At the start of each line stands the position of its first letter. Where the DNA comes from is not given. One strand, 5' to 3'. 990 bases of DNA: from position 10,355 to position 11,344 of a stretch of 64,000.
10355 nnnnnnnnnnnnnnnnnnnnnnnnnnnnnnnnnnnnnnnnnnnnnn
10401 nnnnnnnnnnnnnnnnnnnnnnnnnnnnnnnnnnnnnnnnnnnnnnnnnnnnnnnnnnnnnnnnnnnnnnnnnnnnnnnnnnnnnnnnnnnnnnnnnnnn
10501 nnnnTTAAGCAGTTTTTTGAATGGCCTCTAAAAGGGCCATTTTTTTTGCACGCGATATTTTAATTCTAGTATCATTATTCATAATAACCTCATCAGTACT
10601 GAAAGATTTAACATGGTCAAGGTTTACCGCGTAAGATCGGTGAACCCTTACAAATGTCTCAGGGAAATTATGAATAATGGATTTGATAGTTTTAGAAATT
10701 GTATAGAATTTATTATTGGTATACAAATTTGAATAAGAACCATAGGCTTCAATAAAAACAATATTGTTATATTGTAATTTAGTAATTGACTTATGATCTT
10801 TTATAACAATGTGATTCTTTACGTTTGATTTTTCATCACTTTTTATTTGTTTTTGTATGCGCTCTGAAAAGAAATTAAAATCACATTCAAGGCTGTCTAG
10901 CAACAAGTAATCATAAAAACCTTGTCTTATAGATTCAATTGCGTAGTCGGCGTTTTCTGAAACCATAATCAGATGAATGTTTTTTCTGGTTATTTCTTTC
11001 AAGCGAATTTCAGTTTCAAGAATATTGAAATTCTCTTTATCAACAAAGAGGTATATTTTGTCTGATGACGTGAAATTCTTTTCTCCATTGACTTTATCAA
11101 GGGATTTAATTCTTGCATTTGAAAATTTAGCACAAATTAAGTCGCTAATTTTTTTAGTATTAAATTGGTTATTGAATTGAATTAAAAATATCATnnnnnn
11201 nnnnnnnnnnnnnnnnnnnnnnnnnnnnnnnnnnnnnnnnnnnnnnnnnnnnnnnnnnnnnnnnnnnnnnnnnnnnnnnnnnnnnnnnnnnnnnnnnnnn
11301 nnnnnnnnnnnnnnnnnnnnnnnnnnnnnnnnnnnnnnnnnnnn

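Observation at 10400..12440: Tandem segmental duplication (about 1.1-kb unit) carrying a LytTR regulator and a copy of the transketolase 3' end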

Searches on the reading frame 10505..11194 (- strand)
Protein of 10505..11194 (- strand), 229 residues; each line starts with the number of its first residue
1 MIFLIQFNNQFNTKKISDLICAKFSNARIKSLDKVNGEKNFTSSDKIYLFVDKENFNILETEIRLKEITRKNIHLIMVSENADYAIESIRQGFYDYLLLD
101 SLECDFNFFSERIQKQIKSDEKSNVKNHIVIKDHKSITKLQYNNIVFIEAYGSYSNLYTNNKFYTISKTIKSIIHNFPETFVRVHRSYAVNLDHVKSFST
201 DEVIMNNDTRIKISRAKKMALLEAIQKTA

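Call 6: search_protein_families(library=pfam, proteins=[window:10505-11194:-], max_evalue=0.01)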
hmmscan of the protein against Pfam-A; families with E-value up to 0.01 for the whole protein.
window:10505-11194:- (229 aa): 1 family
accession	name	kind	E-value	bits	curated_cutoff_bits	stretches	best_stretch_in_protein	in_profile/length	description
PF04397.21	LytTR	-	2.1e-17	63.6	22.6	1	136-225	2-97/98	LytTr DNA-binding domain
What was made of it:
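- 10505..11194 (-): Proximal LytTR regulator gene (229 aa): divergent receiver-like N-terminal domain plus LytTR DNA-binding domain. Pfam LytTR in call 6.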

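Call 8: find_encoding_contigs(protein=window:10505-11194:-, flank=8000, max_places=6)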
Protein window:10505-11194:- (229 aa): no gene with exactly this product is on record in the collection.

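Call 9: find_related_loci(query=window:10505-11194:-, collection=genome_contigs, flank=8000)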
Query window:10505-11194:- (229 aa) in genome_contigs; peptide patterns used: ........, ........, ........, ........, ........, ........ (x = any residue, [..] = any of these).
81 stretches matched a pattern, but none encodes a relative of the query by tblastn (E <= 1e-3).
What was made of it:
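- Tried and rejected: The first genome_contigs scan, with the single protein, found nothing (call 9).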

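Call 10: find_homologous_proteins(query=window:10505-11194:-, max_evalue=0.00001)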
Query window:10505-11194:- (229 aa): 49 proteins with E <= 0.00001 among 185 candidates.
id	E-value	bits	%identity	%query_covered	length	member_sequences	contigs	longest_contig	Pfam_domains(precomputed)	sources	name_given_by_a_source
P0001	4.4e-140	482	100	100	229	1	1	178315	PF04397.22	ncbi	-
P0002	6.0e-117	406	83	100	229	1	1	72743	PF04397.22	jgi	jgi:hypothetical protein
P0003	7.1e-114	396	82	100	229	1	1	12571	PF04397.22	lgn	-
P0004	2.2e-112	392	83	100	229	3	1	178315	PF04397.22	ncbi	-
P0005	1.7e-95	336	71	100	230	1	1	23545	PF04397.22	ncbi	-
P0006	2.3e-95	336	72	100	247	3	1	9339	PF04397.22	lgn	-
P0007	3.2e-95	335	71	100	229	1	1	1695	PF04397.22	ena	-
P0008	3.4e-95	335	70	100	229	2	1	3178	PF04397.22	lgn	-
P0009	6.2e-95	335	71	100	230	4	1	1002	PF04397.22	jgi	-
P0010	9.2e-95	334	70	100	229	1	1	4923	PF04397.22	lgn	-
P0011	1.4e-94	333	72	100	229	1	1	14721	PF04397.22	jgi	-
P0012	1.9e-94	333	71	100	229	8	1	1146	PF04397.22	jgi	jgi:hypothetical protein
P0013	9.8e-94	331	70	100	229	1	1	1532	PF04397.22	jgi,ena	jgi:hypothetical protein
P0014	2.5e-92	326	70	100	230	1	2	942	PF04397.22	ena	-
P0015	9.1e-92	324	70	100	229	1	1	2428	PF04397.22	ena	-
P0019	3.9e-87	309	68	100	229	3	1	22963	PF04397.22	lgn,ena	-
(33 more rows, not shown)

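Call 11: find_encoding_contigs(protein=P0002, flank=8000, max_places=3)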
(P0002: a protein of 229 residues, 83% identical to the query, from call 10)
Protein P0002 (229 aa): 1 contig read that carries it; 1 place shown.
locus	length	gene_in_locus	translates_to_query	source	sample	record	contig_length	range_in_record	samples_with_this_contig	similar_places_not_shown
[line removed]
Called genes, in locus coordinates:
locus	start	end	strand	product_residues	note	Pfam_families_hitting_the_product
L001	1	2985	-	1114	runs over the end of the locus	PF17757:UvrB_inter, PF02559:CarD_TRCF_RID, PF00270:DEAD, PF04851:ResIII, PF22590:Cas3-like_C_2 (faint), PF00271:Helicase_C, PF03461:TRCF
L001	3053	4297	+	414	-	PF12833:HTH_18, PF00165:HTH_AraC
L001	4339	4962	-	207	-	-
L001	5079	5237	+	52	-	-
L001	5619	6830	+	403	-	PF12833:HTH_18, PF00165:HTH_AraC (weak)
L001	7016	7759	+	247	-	PF04397:LytTR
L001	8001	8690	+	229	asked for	PF04397:LytTR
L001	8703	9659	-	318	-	PF02779:Transket_pyr, PF02780:Transketolase_C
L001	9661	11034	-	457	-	PF00092:VWA, PF13519:VWA_2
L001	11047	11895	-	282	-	PF00456:Transketolase_N, PF13292:DXP_synthase_N, PF00676:E1_dh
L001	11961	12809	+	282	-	PF13174:TPR_6 (faint), PF13525:YfiO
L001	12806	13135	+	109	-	PF01192:RNA_pol_Rpb6 (weak)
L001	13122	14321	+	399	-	PF02441:Flavoprotein, PF04127:DFP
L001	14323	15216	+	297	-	PF16119:DUF4835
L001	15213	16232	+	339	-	PF01761:DHQ_synthase, PF24621:DHQS_C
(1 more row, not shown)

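Call 12: find_encoding_contigs(protein=P0003, flank=8000, max_places=3)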
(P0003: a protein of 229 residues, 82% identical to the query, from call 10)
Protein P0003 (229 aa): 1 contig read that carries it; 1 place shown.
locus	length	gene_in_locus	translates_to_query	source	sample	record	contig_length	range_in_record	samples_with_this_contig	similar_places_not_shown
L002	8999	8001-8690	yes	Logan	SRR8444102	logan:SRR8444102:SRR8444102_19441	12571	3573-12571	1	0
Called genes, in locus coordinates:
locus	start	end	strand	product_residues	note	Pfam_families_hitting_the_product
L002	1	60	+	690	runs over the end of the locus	-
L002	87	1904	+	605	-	PF18990:DUF5723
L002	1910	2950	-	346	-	PF13483:Lactamase_B_3, PF12706:Lactamase_B_2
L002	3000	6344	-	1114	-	PF17757:UvrB_inter, PF02559:CarD_TRCF_RID, PF00270:DEAD, PF04851:ResIII, PF22590:Cas3-like_C_2 (faint), PF00271:Helicase_C, PF03461:TRCF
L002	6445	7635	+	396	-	PF12833:HTH_18, PF00165:HTH_AraC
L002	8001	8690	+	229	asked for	PF04397:LytTR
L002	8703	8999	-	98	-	?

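Call 13: find_encoding_contigs(protein=P0005, flank=8000, max_places=3)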
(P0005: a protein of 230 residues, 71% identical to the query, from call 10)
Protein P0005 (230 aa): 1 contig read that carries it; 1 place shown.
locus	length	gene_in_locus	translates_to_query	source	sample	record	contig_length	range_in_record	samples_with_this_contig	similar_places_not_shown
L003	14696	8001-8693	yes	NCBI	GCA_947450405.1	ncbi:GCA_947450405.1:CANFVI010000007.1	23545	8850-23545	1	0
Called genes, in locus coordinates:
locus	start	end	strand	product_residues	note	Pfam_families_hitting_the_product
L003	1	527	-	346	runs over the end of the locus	PF13483:Lactamase_B_3, PF12706:Lactamase_B_2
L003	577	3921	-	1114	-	PF17757:UvrB_inter, PF02559:CarD_TRCF_RID, PF00270:DEAD, PF04851:ResIII, PF22590:Cas3-like_C_2 (faint), PF00271:Helicase_C, PF03461:TRCF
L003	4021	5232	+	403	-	PF12833:HTH_18, PF00165:HTH_AraC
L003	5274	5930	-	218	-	-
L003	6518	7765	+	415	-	PF12833:HTH_18, PF00165:HTH_AraC (weak)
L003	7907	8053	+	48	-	-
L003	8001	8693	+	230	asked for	PF04397:LytTR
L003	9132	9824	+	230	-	PF04397:LytTR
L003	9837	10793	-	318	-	PF02779:Transket_pyr, PF02780:Transketolase_C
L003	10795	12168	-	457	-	PF00092:VWA, PF13519:VWA_2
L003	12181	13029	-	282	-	PF00456:Transketolase_N, PF13292:DXP_synthase_N, PF00676:E1_dh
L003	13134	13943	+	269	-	PF13174:TPR_6 (faint), PF13525:YfiO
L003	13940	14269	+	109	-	PF01192:RNA_pol_Rpb6 (weak)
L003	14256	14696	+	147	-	?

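Call 14: find_encoding_contigs(protein=P0001, flank=3000, max_places=2)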
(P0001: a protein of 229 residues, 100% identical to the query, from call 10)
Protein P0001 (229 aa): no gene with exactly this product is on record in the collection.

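Call 15: find_encoding_contigs(protein=P0019, flank=8000, max_places=3)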
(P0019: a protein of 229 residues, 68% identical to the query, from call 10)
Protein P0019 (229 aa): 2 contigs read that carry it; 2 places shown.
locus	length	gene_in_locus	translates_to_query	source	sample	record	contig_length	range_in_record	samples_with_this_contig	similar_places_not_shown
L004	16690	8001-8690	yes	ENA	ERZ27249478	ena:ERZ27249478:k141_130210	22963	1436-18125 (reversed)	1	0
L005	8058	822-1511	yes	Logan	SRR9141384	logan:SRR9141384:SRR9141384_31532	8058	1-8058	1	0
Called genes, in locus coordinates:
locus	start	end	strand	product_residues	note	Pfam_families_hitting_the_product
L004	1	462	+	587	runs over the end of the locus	PF18990:DUF5723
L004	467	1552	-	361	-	PF13483:Lactamase_B_3, PF12706:Lactamase_B_2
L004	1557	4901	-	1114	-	PF17757:UvrB_inter, PF02559:CarD_TRCF_RID, PF00270:DEAD, PF04851:ResIII, PF22590:Cas3-like_C_2 (faint), PF00271:Helicase_C, PF03461:TRCF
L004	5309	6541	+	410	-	PF12833:HTH_18, PF00165:HTH_AraC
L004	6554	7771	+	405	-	PF12833:HTH_18, PF00165:HTH_AraC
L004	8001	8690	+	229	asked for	PF04397:LytTR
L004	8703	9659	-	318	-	PF02779:Transket_pyr, PF02780:Transketolase_C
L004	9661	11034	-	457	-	PF00092:VWA, PF13519:VWA_2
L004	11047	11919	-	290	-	PF13292:DXP_synthase_N, PF00456:Transketolase_N, PF00676:E1_dh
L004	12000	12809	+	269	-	PF13174:TPR_6 (faint), PF13525:YfiO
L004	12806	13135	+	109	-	PF01192:RNA_pol_Rpb6 (weak)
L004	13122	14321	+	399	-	PF02441:Flavoprotein, PF04127:DFP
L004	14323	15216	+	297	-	PF16119:DUF4835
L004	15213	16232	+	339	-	PF01761:DHQ_synthase, PF24621:DHQS_C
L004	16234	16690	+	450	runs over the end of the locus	PF00275:EPSP_synthase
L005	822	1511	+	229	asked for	PF04397:LytTR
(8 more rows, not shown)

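Call 16: find_encoding_contigs(protein=P0011, flank=8000, max_places=3)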
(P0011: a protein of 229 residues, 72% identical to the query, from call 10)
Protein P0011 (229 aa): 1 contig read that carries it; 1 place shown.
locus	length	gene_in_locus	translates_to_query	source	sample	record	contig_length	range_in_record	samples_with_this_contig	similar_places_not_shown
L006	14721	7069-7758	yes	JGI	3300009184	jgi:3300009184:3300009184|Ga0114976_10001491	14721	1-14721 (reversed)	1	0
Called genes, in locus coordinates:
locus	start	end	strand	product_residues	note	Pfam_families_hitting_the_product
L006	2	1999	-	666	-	?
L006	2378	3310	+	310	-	PF12833:HTH_18, PF00165:HTH_AraC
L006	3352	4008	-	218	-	-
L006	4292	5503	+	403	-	PF12833:HTH_18, PF00165:HTH_AraC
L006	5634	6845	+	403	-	PF12833:HTH_18, PF00165:HTH_AraC (weak)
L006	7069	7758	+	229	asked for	PF04397:LytTR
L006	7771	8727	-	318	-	PF02779:Transket_pyr, PF02780:Transketolase_C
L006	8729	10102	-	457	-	PF00092:VWA, PF13519:VWA_2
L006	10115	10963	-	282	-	PF00456:Transketolase_N, PF13292:DXP_synthase_N, PF00676:E1_dh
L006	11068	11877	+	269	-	PF13174:TPR_6 (faint), PF07719:TPR_2 (faint), PF13525:YfiO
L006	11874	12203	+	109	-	PF01192:RNA_pol_Rpb6 (weak)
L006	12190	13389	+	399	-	PF02441:Flavoprotein, PF04127:DFP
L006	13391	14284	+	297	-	PF16119:DUF4835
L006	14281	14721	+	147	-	?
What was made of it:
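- L004 and L006 have one copy (calls 15, 16).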

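Call 22: find_related_loci(query=A1, collection=genome_contigs, flank=8000)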
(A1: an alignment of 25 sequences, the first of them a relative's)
Query A1 (229 aa) in genome_contigs; peptide patterns used: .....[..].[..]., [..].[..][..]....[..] (x = any residue, [..] = any of these).
527 stretches matched a pattern; 363 encode a relative of the query (tblastn E <= 1e-3); the best 80 are kept; 80 distinct loci.
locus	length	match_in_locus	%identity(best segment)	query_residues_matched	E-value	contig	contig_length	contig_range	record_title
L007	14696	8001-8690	71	1-229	2e-103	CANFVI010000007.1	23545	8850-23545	MAG: Flavobacteriales bacterium isolate Jr-16oct17-283 genome assembly, contig: Jr-16oct17-C3995, whole genome shotgun s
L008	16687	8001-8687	55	1-229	9e-85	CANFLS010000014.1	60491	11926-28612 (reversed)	MAG: Flavobacteriales bacterium isolate Jr-11may16-137 genome assembly, contig: Jr-11may16-C605, whole genome shotgun se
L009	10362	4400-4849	55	76-225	2e-50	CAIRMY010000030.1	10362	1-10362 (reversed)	MAG: uncultured Bacteroidetes bacterium isolate ErkenSummer_bin-0977 genome assembly, contig: bin-0977:030/360, whole ge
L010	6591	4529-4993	52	76-229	8e-48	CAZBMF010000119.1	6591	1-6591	MAG TPA_asm: uncultured Rhizobium sp. isolate SRP219642_co3_85 genome assembly, contig: NODE_16427_length_6591_cov_5.375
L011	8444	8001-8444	51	76-222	6e-46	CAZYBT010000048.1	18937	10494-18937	MAG TPA_asm: uncultured Rhizobium sp. isolate SRP219642_co1_278 genome assembly, contig: NODE_2876_length_18937_cov_6.03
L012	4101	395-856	25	86-225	6e-15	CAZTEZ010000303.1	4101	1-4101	MAG TPA_asm: uncultured Bacteroidia bacterium isolate SRP141376_co3_110 genome assembly, contig: NODE_54292_length_4101_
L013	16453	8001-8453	27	73-226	1e-14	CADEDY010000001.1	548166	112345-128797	MAG: uncultured Bacteroidetes bacterium isolate Bacteroidetes sp. RBC078 genome assembly, contig: MAG078_1, whole genome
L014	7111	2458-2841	34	101-218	4e-14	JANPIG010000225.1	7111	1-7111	MAG: Cytophagales bacterium isolate VAR_62_concoct_193 VAR_62_k141_632284, whole genome shotgun sequence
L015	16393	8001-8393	32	67-201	4e-14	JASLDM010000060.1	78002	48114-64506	MAG: Flavobacterium sp. isolate SHSU.bins.149 k141_22293551, whole genome shotgun sequence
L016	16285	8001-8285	44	125-218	8e-14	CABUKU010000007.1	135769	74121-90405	MAG TPA_asm: uncultured Bacteroides sp. isolate MGYG-HGUT-04094 genome assembly, contig: GUT_GENOME256155_7, whole genom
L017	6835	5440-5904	29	70-218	1e-13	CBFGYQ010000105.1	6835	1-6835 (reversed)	MAG TPA_asm: uncultured bacterium isolate SRR32277373_concoct_73 genome assembly, contig: ERZ27245830.2572, whole genome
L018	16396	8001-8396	30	84-207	2e-13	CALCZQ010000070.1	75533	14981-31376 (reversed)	MAG TPA_asm: uncultured Emticicia sp. isolate SRR6231140_bin.107_CONCOCT_v1.1_MAG genome assembly, contig: ERZ650263.144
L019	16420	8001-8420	31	76-221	5e-13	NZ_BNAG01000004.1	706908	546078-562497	Roseivirga thermotolerans strain CGMCC 1.15111 sequence04, whole genome shotgun sequence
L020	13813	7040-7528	29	72-223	7e-13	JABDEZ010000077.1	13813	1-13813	MAG: Bacteroidetes bacterium isolate BWMinControl_Nextera91_MAG4 3300020946.a:Ga0207067_10298, whole genome shotgun sequ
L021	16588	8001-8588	24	41-221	8e-13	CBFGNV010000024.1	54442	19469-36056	MAG TPA_asm: uncultured Fluviicola sp. isolate ERR5385022_binner23_Refined_3 genome assembly, contig: ERZ27258616.63, wh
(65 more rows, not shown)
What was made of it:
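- The same layout appears in independent NCBI, JGI and Logan assemblies (calls 11-13, 22).
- Tried and rejected: Relatives are 'MAG: Flavobacteriales bacterium' (Jr-16oct17-283 and Jr-11may16-137; call 22). The alignment-based scan worked (call 22).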

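Call 38: search_solved_structures(query=A1, max_evalue=1)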
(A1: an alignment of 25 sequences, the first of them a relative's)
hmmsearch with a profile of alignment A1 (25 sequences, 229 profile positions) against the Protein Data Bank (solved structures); distinct sequences matched with E-value up to 1: 5.
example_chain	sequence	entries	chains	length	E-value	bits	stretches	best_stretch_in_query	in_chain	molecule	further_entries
3d6w_A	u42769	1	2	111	0.00025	23.9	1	135-215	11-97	Methyl-accepting/DNA response regulator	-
6ont_A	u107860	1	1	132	0.034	16.9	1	14-100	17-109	Two-component response regulator 1452 receiver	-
28op_U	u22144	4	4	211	0.064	16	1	18-82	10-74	Centromere protein U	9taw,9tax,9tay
7pb8_U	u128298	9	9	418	0.066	16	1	18-81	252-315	Centromere protein U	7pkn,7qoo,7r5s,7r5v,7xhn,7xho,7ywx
1zy2_A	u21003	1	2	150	0.66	12.7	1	72-121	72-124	transcriptional regulator NtrC1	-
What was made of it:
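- On LytR/AgrA-family response regulator: A profile search against the PDB gives only a weak receiver hit (6ont, E = 0.034; call 38).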

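Call 39: predict_structure(alignment_id=A1)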
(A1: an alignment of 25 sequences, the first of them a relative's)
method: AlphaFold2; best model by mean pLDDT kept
length: 229 residues; sequences in the alignment: 25
mean_pLDDT: 81.3   pTM: 0.51
mean pLDDT of the five models: 81.3, 81.3, 79.2, 78.5, 77.2
residues with pLDDT >= 90: 67; 70-90: 119; 50-70: 36; < 50: 7
segments of 3 or more residues with pLDDT < 50: 61-63, 122-124
pLDDT, mean of each block of 10 residues (from residue 1): 88 93 86 59 76 74 51 84 76 86 92 73 65 82 93 92 90 86 91 88 91 83 69
secondary structure, 60 per line:
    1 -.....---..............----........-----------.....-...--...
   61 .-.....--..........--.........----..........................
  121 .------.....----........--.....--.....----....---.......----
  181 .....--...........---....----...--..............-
elements in order: E2-6 H10-23 E28-31 H32-35 E47-51 H58-61 H63-67 E73-79 H82-90 E95-98 H99-121 E128-132 E137-141 E147-151 E154-158 E163-166 H170-176 E181-185 E188-191 E195-198 E202-205 E210-212 H215-228
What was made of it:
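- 10505..11194 (-): AlphaFold model with mean pLDDT 81 (call 39).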
